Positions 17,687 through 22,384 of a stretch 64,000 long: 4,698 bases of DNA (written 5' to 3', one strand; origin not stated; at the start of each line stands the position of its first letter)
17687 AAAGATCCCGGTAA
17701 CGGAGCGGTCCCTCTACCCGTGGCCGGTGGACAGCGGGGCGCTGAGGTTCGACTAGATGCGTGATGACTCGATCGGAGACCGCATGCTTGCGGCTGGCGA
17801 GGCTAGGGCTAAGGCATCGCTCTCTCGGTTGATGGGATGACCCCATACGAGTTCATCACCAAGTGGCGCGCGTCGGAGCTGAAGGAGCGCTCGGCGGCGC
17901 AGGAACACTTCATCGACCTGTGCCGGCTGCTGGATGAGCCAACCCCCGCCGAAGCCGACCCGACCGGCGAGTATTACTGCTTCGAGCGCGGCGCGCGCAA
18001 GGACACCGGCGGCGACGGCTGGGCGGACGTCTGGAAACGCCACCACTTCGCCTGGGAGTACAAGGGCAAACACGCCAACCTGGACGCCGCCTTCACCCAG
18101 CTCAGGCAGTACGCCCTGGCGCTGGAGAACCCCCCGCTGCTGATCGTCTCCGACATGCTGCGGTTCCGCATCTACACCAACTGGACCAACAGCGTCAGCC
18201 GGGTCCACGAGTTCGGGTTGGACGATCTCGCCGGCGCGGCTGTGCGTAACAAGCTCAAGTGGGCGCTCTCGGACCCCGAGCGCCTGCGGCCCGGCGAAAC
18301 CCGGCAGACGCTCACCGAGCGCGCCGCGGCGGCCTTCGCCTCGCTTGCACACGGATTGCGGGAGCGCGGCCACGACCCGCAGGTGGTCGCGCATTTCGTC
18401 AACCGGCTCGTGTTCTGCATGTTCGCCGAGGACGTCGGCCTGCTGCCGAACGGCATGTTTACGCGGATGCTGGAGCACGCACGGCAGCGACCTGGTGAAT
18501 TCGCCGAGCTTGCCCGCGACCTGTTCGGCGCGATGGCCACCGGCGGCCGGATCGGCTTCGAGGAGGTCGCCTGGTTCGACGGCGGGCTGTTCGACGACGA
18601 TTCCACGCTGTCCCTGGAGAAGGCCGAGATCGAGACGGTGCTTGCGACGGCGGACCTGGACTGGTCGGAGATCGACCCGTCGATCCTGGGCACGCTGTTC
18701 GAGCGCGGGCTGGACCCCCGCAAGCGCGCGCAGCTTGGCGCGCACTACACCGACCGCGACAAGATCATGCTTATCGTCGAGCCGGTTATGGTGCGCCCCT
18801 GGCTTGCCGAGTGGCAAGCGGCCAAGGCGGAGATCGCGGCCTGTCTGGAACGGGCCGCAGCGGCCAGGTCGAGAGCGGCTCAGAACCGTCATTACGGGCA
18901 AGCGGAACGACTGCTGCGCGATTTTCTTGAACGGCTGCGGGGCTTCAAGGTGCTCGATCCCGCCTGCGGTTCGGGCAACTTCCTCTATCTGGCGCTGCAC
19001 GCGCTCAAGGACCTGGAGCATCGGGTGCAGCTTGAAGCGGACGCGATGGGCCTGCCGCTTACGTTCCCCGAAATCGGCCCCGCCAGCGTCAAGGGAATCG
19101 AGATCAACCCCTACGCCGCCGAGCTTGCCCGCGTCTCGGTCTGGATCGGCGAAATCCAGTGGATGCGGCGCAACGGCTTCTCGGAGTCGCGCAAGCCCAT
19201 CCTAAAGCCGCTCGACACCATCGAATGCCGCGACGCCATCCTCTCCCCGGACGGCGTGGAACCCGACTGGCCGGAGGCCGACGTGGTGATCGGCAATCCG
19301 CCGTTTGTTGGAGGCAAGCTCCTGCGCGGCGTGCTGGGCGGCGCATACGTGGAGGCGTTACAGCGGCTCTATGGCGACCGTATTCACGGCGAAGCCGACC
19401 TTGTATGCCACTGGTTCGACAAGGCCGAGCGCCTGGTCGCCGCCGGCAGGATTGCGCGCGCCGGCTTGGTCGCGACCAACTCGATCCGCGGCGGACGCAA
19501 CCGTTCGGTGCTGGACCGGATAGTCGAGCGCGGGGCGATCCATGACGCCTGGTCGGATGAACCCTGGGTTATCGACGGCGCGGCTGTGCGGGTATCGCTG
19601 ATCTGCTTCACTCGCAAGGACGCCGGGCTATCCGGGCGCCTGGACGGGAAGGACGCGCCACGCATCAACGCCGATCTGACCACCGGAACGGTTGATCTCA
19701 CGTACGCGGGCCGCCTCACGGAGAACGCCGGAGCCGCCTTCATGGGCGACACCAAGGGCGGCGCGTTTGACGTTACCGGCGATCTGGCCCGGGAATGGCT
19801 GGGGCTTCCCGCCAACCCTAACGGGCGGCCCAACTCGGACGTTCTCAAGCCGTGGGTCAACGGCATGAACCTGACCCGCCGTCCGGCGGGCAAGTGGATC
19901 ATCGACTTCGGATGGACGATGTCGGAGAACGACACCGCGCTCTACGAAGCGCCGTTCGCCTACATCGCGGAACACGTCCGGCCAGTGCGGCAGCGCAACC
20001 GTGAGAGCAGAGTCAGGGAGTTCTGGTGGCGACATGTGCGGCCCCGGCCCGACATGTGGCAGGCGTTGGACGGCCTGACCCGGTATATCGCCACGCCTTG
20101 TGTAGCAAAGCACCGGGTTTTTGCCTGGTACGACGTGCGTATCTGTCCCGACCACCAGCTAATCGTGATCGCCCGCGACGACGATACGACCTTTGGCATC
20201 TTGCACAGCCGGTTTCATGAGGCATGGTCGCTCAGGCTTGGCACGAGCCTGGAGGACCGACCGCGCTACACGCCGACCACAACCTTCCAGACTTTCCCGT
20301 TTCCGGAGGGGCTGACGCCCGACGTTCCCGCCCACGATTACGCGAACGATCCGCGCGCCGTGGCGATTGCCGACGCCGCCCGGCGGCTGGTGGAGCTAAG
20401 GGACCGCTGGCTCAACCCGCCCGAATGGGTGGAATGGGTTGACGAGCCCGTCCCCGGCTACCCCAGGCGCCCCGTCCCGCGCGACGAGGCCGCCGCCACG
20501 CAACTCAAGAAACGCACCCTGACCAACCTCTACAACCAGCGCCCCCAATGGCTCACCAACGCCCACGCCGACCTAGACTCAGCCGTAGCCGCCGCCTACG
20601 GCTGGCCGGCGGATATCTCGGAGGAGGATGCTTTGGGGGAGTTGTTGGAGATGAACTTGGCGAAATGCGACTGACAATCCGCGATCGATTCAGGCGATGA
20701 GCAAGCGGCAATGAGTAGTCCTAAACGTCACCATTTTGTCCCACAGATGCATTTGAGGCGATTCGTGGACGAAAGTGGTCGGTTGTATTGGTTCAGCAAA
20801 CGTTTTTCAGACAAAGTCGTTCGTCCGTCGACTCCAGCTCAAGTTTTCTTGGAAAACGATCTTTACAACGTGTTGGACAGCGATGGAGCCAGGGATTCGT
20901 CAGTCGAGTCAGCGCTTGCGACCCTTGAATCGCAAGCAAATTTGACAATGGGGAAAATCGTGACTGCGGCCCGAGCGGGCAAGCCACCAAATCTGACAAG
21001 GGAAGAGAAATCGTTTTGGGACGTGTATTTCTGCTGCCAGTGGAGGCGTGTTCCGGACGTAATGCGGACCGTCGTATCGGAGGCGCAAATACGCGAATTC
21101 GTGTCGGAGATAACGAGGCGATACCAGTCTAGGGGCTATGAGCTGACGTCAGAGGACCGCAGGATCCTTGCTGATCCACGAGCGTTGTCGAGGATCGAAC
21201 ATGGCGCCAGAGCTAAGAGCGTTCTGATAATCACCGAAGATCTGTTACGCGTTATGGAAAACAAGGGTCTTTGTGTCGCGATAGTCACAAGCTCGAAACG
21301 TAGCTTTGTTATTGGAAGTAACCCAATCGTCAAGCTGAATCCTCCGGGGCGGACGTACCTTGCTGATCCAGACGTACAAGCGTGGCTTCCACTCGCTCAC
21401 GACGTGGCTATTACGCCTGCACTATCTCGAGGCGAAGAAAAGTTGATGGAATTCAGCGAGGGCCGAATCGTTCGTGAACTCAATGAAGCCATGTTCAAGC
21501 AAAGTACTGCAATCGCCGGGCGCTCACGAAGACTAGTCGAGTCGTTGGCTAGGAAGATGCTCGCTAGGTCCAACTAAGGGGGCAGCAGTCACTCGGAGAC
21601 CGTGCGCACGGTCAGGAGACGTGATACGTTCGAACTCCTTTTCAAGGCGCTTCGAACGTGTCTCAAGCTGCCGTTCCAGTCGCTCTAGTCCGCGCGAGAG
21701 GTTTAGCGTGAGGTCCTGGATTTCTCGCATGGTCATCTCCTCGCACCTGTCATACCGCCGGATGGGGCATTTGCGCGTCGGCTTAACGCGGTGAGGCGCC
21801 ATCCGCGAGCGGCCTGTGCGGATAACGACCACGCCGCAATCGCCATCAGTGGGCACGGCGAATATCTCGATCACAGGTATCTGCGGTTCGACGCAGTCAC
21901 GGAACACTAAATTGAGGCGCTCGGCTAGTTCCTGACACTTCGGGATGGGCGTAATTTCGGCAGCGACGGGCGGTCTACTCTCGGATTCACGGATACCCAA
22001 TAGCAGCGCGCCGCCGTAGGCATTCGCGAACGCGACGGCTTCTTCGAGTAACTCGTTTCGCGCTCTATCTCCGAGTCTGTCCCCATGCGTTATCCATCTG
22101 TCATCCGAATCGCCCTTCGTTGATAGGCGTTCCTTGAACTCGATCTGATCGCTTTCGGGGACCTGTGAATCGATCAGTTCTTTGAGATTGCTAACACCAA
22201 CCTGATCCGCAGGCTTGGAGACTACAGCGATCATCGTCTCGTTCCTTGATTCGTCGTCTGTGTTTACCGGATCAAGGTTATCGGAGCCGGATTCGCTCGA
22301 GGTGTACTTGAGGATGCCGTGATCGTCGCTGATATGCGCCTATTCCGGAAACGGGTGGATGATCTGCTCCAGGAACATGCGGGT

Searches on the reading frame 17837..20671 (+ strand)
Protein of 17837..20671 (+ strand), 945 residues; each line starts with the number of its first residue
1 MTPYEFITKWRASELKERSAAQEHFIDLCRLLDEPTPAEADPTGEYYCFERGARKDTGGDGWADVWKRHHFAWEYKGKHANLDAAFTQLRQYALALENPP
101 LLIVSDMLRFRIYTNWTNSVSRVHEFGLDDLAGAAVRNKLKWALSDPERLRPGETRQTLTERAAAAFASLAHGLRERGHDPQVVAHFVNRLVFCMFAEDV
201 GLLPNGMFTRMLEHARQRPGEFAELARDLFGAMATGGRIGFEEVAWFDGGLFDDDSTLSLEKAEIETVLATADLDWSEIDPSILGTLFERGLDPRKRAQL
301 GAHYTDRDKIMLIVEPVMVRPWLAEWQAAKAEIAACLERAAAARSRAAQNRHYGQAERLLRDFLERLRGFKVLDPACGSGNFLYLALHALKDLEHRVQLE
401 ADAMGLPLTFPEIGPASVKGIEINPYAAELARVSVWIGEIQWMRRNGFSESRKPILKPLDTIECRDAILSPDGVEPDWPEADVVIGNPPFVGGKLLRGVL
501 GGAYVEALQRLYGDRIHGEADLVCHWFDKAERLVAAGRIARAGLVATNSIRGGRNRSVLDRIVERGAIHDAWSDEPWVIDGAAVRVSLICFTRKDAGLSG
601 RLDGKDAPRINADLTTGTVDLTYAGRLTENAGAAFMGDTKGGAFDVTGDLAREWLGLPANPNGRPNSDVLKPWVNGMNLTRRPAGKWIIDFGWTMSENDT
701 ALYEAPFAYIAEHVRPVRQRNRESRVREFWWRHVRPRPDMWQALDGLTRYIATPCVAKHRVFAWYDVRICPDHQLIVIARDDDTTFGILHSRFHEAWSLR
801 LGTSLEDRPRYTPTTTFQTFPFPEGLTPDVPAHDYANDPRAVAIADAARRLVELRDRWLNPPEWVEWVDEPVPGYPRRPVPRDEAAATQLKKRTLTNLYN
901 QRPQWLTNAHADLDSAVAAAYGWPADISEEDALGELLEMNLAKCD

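Call 39: search_protein_families(library=pfam, proteins=[window:17837-20671:+], max_evalue=0.001)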
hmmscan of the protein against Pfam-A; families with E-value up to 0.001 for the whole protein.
window:17837-20671:+ (945 aa): 7 families
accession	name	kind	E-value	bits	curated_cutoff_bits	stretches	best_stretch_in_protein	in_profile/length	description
PF20473.4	MmeI_Mtase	-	1.2e-27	97.2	27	1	355-591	6-248/259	MmeI, DNA-methyltransferase domain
PF20465.4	MmeI_hel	-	1.2e-12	48.8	27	1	184-252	3-75/75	MmeI, helicase spacer domain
PF20464.3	MmeI_N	-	4.6e-10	40.5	27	1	4-176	4-180/181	MmeI, N-terminal domain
PF20466.3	MmeI_TRD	-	7.3e-07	29.2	27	1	765-824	147-206/207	MmeI, target recognition domain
PF07669.17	Eco57I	-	3.7e-06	27.6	25.3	1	418-536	3-126/171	Eco57I restriction-modification methylase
PF02384.22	N6_Mtase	-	0.00026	20.8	20.4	1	358-490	36-135/311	N-6 DNA Methylase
PF20467.3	MmeI_C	-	0.00037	21.1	27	0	889-939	22-74/83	MmeI, C-terminal domain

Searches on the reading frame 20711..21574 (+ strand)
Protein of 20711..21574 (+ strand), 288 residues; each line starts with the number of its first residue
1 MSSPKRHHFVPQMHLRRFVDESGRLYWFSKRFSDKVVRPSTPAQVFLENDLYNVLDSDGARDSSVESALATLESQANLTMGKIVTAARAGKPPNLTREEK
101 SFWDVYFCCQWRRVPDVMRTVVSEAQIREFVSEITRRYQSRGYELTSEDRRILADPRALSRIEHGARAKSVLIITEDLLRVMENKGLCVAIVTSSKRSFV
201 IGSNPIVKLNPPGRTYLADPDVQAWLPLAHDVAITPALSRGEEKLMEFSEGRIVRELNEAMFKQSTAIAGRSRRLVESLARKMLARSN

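Call 39: search_protein_families(library=pfam, proteins=[window:20711-21574:+], max_evalue=0.001)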
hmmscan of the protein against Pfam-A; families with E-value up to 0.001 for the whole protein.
window:20711-21574:+ (288 aa): 1 family
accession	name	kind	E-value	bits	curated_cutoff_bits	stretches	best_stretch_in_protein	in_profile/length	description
PF14022.11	DUF4238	-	2.3e-21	76.9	27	1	6-266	1-272/281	Protein of unknown function (DUF4238)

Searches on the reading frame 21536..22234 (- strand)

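Call 39: search_protein_families(library=pfam, proteins=[window:21536-22234:-], max_evalue=0.001)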
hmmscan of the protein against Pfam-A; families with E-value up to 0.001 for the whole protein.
window:21536-22234:- (233 aa): 1 family
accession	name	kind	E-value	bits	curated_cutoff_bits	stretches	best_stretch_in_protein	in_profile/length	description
PF04326.19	SLFN_AlbA_2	-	2.3e-12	47.9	25.3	1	27-168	1-118/118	Schlafen, AlbA_2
